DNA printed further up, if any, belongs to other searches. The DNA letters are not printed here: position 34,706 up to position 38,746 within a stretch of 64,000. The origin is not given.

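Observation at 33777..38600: Second motif-bounded AT-richer island next to rnpB, carrying a giant PEP-utilizing-family protein with duplicated phosphohistidine domains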

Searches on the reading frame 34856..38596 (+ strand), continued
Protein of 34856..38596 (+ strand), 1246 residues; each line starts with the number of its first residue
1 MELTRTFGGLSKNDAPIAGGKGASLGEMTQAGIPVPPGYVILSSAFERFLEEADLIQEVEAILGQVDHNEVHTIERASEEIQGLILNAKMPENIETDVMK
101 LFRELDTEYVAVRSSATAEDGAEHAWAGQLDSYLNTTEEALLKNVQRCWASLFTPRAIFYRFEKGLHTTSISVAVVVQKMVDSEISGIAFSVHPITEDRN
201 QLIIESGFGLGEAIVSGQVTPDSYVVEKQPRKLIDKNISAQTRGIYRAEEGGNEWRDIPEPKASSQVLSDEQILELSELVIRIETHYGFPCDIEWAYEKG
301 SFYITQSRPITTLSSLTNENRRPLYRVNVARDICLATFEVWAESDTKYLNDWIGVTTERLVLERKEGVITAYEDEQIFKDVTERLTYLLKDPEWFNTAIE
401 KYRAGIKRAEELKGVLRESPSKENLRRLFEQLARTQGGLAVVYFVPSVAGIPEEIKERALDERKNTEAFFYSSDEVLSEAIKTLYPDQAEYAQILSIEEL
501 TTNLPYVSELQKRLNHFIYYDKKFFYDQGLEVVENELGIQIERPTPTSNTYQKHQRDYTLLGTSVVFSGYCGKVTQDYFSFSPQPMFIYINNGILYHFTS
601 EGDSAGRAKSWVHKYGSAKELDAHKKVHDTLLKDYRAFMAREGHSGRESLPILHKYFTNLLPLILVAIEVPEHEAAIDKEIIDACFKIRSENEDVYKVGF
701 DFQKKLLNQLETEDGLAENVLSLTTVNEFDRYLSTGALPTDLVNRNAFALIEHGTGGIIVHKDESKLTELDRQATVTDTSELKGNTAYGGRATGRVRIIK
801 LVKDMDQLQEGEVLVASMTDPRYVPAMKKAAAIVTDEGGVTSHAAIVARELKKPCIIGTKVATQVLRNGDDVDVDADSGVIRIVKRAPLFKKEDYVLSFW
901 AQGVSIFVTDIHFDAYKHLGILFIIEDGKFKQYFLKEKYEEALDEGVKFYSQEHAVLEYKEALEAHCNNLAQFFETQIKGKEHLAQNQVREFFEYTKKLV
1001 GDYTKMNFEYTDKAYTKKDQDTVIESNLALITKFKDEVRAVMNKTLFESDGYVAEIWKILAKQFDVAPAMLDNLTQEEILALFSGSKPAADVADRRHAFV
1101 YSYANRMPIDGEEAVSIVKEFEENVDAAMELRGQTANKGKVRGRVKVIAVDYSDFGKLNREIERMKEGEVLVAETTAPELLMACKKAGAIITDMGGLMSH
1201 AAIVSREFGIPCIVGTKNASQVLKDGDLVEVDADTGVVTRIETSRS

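Call 12: find_homologous_proteins(query=window:34856-38596:+, max_evalue=1e-10)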
Query window:34856-38596:+ (1246 aa): 7988 proteins with E <= 1e-10 among 8000 candidates; the best 120 are listed.
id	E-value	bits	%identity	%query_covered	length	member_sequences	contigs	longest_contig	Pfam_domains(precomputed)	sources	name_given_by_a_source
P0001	0.0e+0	2801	100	100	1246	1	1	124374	PF00391.30,PF01326.25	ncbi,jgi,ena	ncbi:MAG TPA: PEP/pyruvate-binding domain-containing protein [Candidatus Paceibacterota bacterium]|j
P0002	0.0e+0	1442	44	100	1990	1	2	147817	PF00391.30,PF02350.26,PF01326.25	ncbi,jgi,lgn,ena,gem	-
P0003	0.0e+0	1238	67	25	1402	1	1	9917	PF00391.30,PF02350.26,PF01989.25,PF01326.25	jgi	jgi:phosphoenolpyruvate synthase/pyruvate phosphate dikinase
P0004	0.0e+0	1219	53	43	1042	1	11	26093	PF00391.30,PF01326.25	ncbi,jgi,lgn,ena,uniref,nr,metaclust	ncbi:MAG: hypothetical protein A2653_01570 [Candidatus Zambryskibacteria bacterium RIFCSPHIGHO2_01_F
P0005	0.0e+0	1163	54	42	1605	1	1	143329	PF00391.30,PF01326.25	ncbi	-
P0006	0.0e+0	1160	63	28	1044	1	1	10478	PF00391.30,PF01326.25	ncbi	-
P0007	0.0e+0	1153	66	25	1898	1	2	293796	PF00391.30,PF02350.26,PF01326.25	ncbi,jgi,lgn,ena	-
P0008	0.0e+0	1152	72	24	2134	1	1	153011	PF00391.30,PF02350.26,PF01989.25,PF01326.25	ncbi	-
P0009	0.0e+0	1107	72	25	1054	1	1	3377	PF00391.30,PF01326.25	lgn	-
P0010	0.0e+0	1103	40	100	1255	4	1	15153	PF00391.30,PF01326.25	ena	-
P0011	0.0e+0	1103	71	25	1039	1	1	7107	PF00391.30,PF01326.25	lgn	-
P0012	0.0e+0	1100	56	37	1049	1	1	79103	PF00391.30,PF01326.25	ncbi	-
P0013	0.0e+0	1099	61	29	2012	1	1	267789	PF00391.30,PF02350.26,PF01326.25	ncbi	-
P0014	0.0e+0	1098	59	37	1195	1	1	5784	PF00391.30,PF01326.25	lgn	-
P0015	0.0e+0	1088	57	29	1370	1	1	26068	PF00391.30,PF02350.26,PF01326.25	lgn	-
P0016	0.0e+0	1082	49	46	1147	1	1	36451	PF00391.30,PF01326.25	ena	-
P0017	0.0e+0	1082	67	25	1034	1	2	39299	PF00391.30,PF01326.25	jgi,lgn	jgi:phosphoenolpyruvate synthase/pyruvate phosphate dikinase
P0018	0.0e+0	1054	56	37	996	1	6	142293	PF00391.30,PF01326.25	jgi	jgi:phosphoenolpyruvate synthase/pyruvate phosphate dikinase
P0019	0.0e+0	1049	68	25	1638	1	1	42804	PF00391.30,PF01326.25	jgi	jgi:phosphoenolpyruvate synthase/pyruvate phosphate dikinase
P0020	0.0e+0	1045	52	44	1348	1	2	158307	PF00391.30,PF01326.25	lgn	-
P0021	0.0e+0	1037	48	49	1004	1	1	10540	PF00391.30,PF01326.25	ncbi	-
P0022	0.0e+0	1036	63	28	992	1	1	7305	PF00391.30,PF01326.25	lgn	-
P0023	0.0e+0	1026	49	43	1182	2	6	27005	PF00391.30,PF01326.25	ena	-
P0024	1.5e-297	1008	60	30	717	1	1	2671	PF00391.30,PF01326.25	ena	-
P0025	2.1e-297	1008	56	27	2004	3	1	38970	PF00391.30,PF01326.25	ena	-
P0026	6.4e-295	1000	46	46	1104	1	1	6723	PF00391.30,PF01326.25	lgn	-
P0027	3.1e-294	997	69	25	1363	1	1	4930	PF00391.30,PF01989.25,PF01326.25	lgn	-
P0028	1.1e-293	995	69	25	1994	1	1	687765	PF00391.30,PF02350.26,PF01326.25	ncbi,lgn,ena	-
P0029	1.1e-290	985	51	41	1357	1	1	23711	PF00391.30,PF01989.25,PF01326.25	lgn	-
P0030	2.1e-290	985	66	25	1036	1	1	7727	PF00391.30,PF01989.25,PF01326.25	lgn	-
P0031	3.1e-289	981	51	36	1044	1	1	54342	PF00391.30,PF01326.25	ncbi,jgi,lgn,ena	ncbi:MAG: PEP/pyruvate-binding domain-containing protein [Candidatus Paceibacterota bacterium]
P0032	3.7e-284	964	53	40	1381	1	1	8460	PF00391.30,PF01326.25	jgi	jgi:phosphoenolpyruvate synthase/pyruvate phosphate dikinase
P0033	3.8e-284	964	47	43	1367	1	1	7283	PF00391.30,PF02350.26,PF01326.25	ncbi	-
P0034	7.1e-284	963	54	39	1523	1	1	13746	PF00391.30,PF01326.25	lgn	-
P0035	1.1e-283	962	50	40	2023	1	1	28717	PF00391.30,PF02350.26,PF01326.25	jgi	jgi:phosphoenolpyruvate synthase/pyruvate phosphate dikinase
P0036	1.4e-280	952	69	25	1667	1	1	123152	PF00391.30,PF01326.25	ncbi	ncbi:MAG: PEP/pyruvate-binding domain-containing protein [archaeon]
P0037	3.6e-279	947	49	44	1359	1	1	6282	PF00391.30,PF02350.26,PF01326.25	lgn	-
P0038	5.7e-279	947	44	40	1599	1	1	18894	PF00391.30,PF01326.25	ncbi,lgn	-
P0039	2.0e-278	945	55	25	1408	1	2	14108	PF00391.30,PF01326.25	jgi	jgi:phosphoenolpyruvate synthase/pyruvate phosphate dikinase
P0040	3.2e-278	944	62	25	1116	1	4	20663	PF00391.30,PF01326.25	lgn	-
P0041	9.2e-278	943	53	45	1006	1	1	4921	PF00391.30,PF01326.25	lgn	-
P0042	8.1e-277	940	67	26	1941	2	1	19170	PF00391.30,PF02350.26,PF01326.25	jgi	jgi:phosphoenolpyruvate synthase/pyruvate phosphate dikinase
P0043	3.5e-276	937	50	42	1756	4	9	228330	PF00391.30,PF02350.26,PF01326.25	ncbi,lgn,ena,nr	ncbi:hypothetical protein J4208_01510 [Candidatus Woesearchaeota archaeon]|nr:hypothetical protein [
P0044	3.6e-276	937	71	25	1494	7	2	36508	PF00391.30,PF01989.25,PF01326.25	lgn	-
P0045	3.7e-275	934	46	47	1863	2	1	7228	PF00391.30,PF02350.26,PF01326.25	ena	-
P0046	8.5e-275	933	49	42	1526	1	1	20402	PF00391.30,PF01326.25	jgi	jgi:phosphoenolpyruvate synthase/pyruvate phosphate dikinase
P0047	1.9e-273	928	68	26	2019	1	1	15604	PF00391.30,PF01326.25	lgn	-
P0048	2.2e-273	928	67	26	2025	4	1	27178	PF00391.30,PF02350.26,PF01326.25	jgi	-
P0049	2.8e-273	928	51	43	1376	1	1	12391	PF00391.30,PF01326.25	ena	-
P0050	1.6e-272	925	56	27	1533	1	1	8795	PF00391.30,PF02350.26,PF01326.25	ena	-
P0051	2.9e-271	921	70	25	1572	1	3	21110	PF00391.30,PF01326.25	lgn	-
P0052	1.4e-270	919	51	46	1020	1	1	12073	PF00391.30,PF01326.25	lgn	-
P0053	2.0e-268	912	47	41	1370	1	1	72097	PF00391.30,PF01326.25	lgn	-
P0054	3.7e-268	911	47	43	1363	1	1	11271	PF00391.30,PF01326.25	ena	-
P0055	2.2e-265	902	59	31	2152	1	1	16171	PF00391.30,PF02350.26,PF01989.25,PF01326.25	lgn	-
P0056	1.3e-264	899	48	42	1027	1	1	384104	PF00391.30,PF01326.25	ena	-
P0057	1.6e-264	899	62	26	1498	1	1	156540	PF00391.30,PF02350.26,PF01326.25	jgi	jgi:rifampicin phosphotransferase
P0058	9.6e-264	896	48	46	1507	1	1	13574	PF00391.30,PF01326.25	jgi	jgi:phosphoenolpyruvate synthase/pyruvate phosphate dikinase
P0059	2.7e-263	895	49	37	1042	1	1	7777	PF00391.30,PF01326.25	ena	-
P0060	1.8e-262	892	71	25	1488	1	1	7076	PF00391.30,PF02350.26,PF01326.25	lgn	-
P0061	2.2e-262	892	62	28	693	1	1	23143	PF00391.30,PF01326.25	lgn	-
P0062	2.8e-262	891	68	28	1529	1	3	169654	PF00391.30,PF01326.25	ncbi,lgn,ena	ncbi:MAG: PEP/pyruvate-binding domain-containing protein [Patescibacteria group bacterium]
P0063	6.6e-262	890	55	39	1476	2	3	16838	PF00391.30,PF01326.25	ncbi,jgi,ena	-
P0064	1.8e-261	889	68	25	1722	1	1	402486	PF00391.30,PF01326.25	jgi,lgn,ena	-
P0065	3.9e-261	888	68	25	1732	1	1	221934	PF00391.30,PF02350.26,PF01326.25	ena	-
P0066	4.4e-261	887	54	28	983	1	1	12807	PF00391.30,PF01326.25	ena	-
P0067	5.2e-260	884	47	42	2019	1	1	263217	PF00391.30,PF02350.26,PF01989.25,PF01326.25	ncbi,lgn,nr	ncbi:MAG: PEP/pyruvate-binding domain-containing protein [Nanoarchaeota archaeon]|nr:PEP/pyruvate-bi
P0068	1.3e-259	883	51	41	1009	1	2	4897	PF00391.30,PF01326.25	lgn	-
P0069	3.4e-259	881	48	43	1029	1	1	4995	PF00391.30,PF01326.25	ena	-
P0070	4.0e-259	881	69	25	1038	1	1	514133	PF00391.30,PF01326.25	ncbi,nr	ncbi:MAG: hypothetical protein JWN37_516 [Candidatus Nomurabacteria bacterium]|nr:hypothetical prote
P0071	5.4e-259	881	49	44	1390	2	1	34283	PF00391.30,PF01326.25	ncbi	-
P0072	5.4e-259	881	48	43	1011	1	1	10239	PF00391.30,PF01326.25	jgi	jgi:phosphoenolpyruvate synthase/pyruvate phosphate dikinase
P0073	5.5e-259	881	45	45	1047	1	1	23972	PF00391.30,PF01326.25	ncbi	-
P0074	7.3e-259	880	55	43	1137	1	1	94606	PF00391.30,PF01326.25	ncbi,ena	-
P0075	1.0e-258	880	55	28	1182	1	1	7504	PF00391.30,PF01326.25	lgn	-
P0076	2.2e-258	879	59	35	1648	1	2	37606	PF00391.30,PF01326.25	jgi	jgi:phosphoenolpyruvate synthase/pyruvate phosphate dikinase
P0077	2.5e-258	878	70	25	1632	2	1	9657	PF00391.30,PF02350.26,PF01326.25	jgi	jgi:phosphoenolpyruvate synthase/pyruvate phosphate dikinase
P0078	4.1e-258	878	52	41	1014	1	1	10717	PF00391.30,PF01326.25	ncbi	-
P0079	5.6e-258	877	71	26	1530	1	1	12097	PF00391.30,PF01326.25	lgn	-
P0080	5.8e-258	877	61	30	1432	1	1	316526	PF00391.30,PF01326.25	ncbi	ncbi:hypothetical protein BH11PAT2_BH11PAT2_01230 [soil metagenome]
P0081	1.6e-257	876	63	25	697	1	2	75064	PF00391.30,PF01326.25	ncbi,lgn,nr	ncbi:hypothetical protein HYX14_00525 [Candidatus Woesearchaeota archaeon]|nr:hypothetical protein [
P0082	2.0e-256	872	50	42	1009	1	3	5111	PF00391.30,PF01326.25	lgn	-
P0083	2.4e-256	872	48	39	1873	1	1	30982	PF00391.30,PF01326.25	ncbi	-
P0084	5.6e-256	871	49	43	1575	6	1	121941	PF00391.30,PF01326.25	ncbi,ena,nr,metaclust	ncbi:MAG: hypothetical protein A2939_00690 [Parcubacteria group bacterium RIFCSPLOWO2_01_FULL_48_18]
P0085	3.3e-255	868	48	43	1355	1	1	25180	PF00391.30,PF02350.26,PF01989.25,PF01326.25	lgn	-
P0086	1.5e-253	863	49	43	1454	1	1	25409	PF00391.30,PF02350.26,PF01326.25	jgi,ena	-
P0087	2.5e-253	862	67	25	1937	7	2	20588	PF00391.30,PF02350.26,PF01326.25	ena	-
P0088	5.7e-252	857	47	44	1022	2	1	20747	PF00391.30,PF01326.25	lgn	-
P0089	8.8e-252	857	42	44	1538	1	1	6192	PF00391.30,PF01326.25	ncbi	-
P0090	1.7e-251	856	45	46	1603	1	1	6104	PF00391.30,PF02350.26,PF01326.25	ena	-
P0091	1.3e-250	853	60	26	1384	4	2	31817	PF00391.30,PF01989.25,PF01326.25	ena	-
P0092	8.1e-250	850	66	26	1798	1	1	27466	PF00391.30,PF01326.25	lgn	-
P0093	5.4e-249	847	73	25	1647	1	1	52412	PF00391.30,PF01326.25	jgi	-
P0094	1.3e-248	846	45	44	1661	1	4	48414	PF00391.30,PF02350.26,PF01326.25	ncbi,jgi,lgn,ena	-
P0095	3.4e-248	845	48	42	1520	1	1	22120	PF00391.30,PF01326.25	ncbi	ncbi:MAG: phosphoenolpyruvate synthase/pyruvate phosphate dikinase, partial [Flavobacteriaceae bacte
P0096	5.7e-248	844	48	40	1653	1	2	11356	PF00391.30,PF01326.25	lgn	-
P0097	6.1e-248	844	66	26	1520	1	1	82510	PF00391.30,PF02350.26,PF01326.25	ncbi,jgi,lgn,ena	ncbi:MAG: PEP/pyruvate-binding domain-containing protein [Candidatus Buchananbacteria bacterium]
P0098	6.4e-248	844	51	39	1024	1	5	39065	PF00391.30,PF01326.25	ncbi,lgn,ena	-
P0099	9.3e-248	843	47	43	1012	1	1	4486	PF00391.30,PF01326.25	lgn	-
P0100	1.2e-247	843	48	41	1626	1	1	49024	PF00391.30,PF01326.25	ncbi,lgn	-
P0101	1.6e-247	843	50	41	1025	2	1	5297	PF00391.30,PF01326.25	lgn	-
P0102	2.3e-247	842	69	26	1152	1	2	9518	PF00391.30,PF01326.25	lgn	-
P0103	2.3e-247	842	68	25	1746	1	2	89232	PF00391.30,PF01326.25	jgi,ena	-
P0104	2.8e-247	842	73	25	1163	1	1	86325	PF00391.30,PF01326.25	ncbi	-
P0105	3.2e-247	842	41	71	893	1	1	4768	PF00391.30,PF01326.25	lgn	-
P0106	3.8e-247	841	50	41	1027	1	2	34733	PF00391.30,PF01326.25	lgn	-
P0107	6.1e-247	841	50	41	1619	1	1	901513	PF00391.30,PF01326.25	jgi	jgi:phosphoenolpyruvate synthase/pyruvate phosphate dikinase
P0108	1.0e-246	840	49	41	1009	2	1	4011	PF00391.30,PF01326.25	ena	-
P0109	3.1e-246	838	67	25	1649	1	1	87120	PF00391.30,PF01326.25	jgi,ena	-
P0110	3.1e-246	838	63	26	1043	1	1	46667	PF00391.30,PF01326.25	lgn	-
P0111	6.4e-246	837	58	30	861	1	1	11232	PF00391.30,PF01326.25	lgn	-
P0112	6.4e-246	837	49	41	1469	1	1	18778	PF00391.30,PF02350.26,PF01326.25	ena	-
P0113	7.7e-246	837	73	26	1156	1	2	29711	PF00391.30,PF01326.25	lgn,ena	-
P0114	8.1e-246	837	70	27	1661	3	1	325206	PF00391.30,PF01326.25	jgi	jgi:phosphoenolpyruvate synthase/pyruvate phosphate dikinase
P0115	1.5e-245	836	69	26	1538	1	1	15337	PF00391.30,PF01326.25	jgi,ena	-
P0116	2.2e-245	835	71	26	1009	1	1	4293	PF00391.30,PF01989.25,PF01326.25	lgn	-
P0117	3.0e-245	835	44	42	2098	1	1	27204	PF00391.30,PF01989.25,PF01326.25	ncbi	-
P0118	4.7e-245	834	37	100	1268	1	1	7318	PF00391.30,PF01326.25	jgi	jgi:phosphoenolpyruvate synthase/pyruvate phosphate dikinase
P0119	7.0e-245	834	68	26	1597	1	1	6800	PF00391.30,PF01326.25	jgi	jgi:phosphoenolpyruvate synthase/pyruvate phosphate dikinase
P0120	9.2e-245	833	56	28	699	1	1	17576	PF00391.30,PF01326.25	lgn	-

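Call 20: search_protein_families(library=padloc, proteins=[window:34856-38596:+], max_evalue=0.01)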
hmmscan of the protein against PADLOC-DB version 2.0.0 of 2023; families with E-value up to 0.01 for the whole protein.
window:34856-38596:+ (1246 aa): 0 families

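Call 31: find_encoding_contigs(protein=P0010, flank=6000, max_places=3)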
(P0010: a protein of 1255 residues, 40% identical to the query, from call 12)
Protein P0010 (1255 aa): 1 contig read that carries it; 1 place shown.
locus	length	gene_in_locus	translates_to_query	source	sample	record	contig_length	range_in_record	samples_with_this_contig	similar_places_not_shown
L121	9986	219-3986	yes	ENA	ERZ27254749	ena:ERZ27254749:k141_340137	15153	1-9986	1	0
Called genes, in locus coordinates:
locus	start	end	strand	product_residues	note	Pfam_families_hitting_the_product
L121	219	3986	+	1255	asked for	PF01326:PPDK_N, PF00391:PEP-utilizers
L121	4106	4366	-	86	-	-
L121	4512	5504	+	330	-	-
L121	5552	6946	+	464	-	PF01336:tRNA_anti-codon, PF00152:tRNA-synt_2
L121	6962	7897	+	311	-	PF00768:Peptidase_S11, PF13354:Beta-lactamase2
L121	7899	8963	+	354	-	PF00953:Glycos_transf_4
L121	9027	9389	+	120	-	-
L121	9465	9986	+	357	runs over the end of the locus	PF01098:FTSW_RODA_SPOVE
